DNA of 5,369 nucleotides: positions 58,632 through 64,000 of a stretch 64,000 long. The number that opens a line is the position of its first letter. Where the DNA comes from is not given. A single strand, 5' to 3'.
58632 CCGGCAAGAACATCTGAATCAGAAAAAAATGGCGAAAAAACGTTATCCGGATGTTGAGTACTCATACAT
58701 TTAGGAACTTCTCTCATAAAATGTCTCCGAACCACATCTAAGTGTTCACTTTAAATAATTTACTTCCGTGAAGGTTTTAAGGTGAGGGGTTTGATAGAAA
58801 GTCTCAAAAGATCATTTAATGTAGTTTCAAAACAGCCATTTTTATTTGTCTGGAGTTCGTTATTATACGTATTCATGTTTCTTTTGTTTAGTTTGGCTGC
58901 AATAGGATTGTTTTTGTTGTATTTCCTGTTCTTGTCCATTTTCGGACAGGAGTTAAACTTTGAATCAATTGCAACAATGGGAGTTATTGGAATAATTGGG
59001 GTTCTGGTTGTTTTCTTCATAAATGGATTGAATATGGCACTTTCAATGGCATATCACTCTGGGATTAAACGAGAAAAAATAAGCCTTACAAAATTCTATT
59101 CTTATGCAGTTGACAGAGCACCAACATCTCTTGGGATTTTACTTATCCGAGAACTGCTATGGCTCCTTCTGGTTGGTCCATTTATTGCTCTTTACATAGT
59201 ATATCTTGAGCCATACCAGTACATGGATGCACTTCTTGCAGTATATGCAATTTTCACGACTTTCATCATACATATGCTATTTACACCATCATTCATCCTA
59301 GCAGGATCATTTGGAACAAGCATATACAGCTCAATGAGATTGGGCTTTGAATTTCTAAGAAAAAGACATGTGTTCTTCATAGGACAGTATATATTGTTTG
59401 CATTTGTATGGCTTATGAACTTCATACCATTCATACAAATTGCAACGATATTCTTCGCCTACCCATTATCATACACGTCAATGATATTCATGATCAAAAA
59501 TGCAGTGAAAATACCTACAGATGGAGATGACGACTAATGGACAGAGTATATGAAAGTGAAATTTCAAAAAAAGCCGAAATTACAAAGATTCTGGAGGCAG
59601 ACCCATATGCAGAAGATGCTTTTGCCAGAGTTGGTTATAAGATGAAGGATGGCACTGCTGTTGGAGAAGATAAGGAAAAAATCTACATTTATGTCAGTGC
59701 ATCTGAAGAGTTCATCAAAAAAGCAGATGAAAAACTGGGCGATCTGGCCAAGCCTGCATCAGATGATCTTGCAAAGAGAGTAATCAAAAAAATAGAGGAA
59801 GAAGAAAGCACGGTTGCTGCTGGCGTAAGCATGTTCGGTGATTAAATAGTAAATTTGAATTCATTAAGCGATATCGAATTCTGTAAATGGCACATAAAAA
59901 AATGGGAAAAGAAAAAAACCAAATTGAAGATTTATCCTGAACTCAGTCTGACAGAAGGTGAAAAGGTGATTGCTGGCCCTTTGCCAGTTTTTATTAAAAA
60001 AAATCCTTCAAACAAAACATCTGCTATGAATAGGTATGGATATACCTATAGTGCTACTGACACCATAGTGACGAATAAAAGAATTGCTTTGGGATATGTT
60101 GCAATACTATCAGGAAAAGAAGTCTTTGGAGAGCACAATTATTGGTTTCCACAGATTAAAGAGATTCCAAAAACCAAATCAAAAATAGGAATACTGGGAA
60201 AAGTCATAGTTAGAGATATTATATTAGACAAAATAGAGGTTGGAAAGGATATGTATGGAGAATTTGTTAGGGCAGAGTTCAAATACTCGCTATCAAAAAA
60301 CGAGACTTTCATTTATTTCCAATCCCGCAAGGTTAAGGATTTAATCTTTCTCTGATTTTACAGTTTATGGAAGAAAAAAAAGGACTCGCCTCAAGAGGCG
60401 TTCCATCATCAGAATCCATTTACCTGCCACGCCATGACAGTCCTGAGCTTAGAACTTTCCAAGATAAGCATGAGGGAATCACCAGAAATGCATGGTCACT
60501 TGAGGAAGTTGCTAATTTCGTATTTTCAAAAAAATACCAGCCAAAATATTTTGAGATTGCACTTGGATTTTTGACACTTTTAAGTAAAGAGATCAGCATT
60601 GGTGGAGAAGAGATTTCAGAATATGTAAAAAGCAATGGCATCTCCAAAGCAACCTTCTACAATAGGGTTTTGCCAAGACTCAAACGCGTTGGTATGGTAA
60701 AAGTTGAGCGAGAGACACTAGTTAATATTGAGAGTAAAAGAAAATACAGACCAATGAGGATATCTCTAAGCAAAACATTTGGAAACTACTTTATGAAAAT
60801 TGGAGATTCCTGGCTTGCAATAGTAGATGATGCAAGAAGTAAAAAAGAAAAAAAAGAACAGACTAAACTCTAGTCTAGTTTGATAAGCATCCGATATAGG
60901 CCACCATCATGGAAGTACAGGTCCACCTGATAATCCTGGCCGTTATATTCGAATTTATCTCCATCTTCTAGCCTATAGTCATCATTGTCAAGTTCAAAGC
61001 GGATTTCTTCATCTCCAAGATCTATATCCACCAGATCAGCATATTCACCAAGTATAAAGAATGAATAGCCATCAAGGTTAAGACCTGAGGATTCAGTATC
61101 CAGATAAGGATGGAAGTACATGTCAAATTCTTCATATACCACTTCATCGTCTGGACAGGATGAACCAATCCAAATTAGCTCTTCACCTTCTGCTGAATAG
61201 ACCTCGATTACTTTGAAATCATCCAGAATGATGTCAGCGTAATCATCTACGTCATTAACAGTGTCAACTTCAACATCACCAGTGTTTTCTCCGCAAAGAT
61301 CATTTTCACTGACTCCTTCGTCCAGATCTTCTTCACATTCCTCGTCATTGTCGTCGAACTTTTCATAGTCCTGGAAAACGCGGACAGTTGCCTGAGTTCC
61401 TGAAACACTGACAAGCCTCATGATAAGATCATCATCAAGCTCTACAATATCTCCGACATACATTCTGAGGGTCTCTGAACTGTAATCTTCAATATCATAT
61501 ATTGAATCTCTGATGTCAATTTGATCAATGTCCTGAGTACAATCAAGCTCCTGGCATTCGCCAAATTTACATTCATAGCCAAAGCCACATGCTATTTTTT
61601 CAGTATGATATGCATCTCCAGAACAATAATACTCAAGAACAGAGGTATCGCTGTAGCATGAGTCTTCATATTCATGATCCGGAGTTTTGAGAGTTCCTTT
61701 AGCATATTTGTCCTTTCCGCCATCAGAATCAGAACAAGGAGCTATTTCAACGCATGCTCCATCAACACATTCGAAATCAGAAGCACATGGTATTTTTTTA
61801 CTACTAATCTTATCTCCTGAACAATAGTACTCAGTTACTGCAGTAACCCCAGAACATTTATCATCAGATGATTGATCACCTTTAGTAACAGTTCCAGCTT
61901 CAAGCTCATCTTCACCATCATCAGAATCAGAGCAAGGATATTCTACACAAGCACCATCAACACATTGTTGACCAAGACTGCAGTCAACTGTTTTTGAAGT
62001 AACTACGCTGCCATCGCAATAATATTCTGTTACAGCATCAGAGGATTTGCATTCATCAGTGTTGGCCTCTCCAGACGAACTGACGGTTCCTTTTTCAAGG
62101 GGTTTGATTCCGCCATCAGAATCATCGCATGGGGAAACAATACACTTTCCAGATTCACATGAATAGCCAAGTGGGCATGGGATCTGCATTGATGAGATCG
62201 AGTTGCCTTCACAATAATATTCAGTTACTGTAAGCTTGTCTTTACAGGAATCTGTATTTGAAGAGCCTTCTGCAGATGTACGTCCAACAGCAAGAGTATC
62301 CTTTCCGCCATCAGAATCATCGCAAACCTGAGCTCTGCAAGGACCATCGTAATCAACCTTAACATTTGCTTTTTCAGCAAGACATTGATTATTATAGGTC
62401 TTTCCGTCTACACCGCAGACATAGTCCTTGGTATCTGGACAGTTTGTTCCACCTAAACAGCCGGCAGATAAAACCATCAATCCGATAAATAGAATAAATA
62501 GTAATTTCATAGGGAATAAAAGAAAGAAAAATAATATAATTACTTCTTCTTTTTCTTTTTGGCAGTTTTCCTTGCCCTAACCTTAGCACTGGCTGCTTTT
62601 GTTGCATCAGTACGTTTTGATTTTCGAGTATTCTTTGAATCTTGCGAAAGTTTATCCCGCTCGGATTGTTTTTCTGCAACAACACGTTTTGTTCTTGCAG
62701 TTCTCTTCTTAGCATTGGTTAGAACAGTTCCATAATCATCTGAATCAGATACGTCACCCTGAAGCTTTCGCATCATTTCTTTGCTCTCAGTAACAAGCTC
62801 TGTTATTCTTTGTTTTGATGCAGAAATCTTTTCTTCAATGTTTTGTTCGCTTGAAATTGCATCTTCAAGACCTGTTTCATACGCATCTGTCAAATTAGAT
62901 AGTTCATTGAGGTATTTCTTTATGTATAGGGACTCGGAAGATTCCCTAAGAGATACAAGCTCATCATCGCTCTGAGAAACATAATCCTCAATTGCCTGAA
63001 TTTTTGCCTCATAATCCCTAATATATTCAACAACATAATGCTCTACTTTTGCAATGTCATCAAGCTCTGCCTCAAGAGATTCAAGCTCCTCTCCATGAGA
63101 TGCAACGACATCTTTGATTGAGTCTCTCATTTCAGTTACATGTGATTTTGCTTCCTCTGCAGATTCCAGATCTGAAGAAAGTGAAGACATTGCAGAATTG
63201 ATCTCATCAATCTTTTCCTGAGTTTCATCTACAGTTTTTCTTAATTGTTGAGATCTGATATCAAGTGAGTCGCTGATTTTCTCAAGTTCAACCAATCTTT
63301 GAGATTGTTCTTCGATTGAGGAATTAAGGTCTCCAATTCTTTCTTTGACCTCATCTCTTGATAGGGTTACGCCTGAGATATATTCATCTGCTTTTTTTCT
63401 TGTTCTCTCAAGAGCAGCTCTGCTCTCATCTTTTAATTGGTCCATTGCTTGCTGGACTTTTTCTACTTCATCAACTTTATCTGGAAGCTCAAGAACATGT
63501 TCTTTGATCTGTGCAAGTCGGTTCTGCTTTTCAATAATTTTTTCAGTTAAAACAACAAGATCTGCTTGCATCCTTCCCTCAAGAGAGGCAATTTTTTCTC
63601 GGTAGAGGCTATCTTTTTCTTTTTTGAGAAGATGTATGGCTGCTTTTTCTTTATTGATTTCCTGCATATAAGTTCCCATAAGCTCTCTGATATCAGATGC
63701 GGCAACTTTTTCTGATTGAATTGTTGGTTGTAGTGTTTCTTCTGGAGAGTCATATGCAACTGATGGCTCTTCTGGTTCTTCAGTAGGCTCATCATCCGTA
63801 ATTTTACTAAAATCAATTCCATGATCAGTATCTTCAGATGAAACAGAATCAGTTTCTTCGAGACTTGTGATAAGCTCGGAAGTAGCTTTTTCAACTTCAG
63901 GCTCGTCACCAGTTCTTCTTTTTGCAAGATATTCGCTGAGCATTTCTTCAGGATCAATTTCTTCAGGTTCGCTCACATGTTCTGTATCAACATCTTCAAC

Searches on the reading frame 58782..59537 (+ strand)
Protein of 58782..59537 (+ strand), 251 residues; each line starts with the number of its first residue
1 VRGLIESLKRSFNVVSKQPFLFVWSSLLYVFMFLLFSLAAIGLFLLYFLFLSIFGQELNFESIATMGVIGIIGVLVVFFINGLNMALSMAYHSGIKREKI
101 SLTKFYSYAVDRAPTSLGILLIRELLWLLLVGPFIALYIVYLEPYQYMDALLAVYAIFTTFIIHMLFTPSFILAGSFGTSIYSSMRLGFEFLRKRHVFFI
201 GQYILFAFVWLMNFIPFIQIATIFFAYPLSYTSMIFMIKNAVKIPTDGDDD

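Call 19: search_protein_families(library=pfam, proteins=[window:58782-59537:+], max_evalue=0.1)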
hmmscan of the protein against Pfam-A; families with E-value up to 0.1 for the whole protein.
window:58782-59537:+ (251 aa): 0 families

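Call 65: search_solved_structures(query=A8, max_evalue=10)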
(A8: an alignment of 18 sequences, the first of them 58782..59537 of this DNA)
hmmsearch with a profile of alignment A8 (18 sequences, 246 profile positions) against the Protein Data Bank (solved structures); distinct sequences matched with E-value up to 10: 0.

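Call 66: search_protein_families(library=ncbifam, proteins=[window:58782-59537:+], max_evalue=1)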
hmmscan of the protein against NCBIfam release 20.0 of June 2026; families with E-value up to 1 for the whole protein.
window:58782-59537:+ (251 aa): 0 families

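Call 83: predict_structure(protein=window:58782-59537:+)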
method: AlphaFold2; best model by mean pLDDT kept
length: 251 residues; sequences in the alignment: 1
mean_pLDDT: 57.7   pTM: 0.34
mean pLDDT of the five models: 57.7, 57.1, 53.2, 51.2, 50.7
residues with pLDDT >= 90: 0; 70-90: 29; 50-70: 165; < 50: 57
segments of 3 or more residues with pLDDT < 50: 113-115, 167-175, 195-201, 212-216, 218-220, 222-228, 247-251
pLDDT, mean of each block of 10 residues (from residue 1): 67 51 60 69 72 71 67 68 64 58 56 52 59 60 62 60 47 45 54 50 52 48 48 53 50 38
secondary structure, 60 per line:
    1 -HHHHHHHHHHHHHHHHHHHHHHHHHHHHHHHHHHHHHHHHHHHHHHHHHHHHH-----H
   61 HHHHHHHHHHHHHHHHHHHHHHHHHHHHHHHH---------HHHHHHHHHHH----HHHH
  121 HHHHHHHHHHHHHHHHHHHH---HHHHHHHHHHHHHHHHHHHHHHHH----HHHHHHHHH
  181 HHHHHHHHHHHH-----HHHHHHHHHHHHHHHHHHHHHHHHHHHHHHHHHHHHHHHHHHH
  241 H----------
elements in order: H2-54 H60-92 H102-112 H117-140 H144-167 H172-192 H198-241

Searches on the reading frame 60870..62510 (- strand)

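Call 19: search_protein_families(library=pfam, proteins=[window:60870-62510:-], max_evalue=0.1)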
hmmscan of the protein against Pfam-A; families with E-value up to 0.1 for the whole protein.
window:60870-62510:- (546 aa): 2 families
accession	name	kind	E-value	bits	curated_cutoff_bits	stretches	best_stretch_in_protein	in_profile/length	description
PF07648.20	Kazal_2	-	1.2e-05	25.7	22.8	1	23-58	5-48/48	Kazal-type serine protease inhibitor domain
PF00050.26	Kazal_1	-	8.1e-05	23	21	1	23-58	8-49/49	Kazal-type serine protease inhibitor domain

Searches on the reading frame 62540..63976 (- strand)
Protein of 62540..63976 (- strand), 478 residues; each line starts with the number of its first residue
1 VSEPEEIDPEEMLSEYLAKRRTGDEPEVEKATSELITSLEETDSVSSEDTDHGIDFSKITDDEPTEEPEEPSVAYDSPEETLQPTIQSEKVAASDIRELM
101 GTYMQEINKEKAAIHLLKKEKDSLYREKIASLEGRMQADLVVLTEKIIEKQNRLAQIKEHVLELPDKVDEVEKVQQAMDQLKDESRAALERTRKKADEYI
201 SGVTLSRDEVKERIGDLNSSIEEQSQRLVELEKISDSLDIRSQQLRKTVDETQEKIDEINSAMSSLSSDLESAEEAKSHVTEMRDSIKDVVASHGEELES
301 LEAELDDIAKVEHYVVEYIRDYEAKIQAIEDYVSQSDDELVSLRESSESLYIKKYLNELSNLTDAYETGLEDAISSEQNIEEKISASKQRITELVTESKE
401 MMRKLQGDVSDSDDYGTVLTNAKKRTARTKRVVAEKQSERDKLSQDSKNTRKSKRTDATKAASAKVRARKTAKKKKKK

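Call 75: find_encoding_contigs(protein=window:62540-63976:-, flank=10000, max_places=4)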
Protein window:62540-63976:- (478 aa): no gene with exactly this product is on record in the collection.
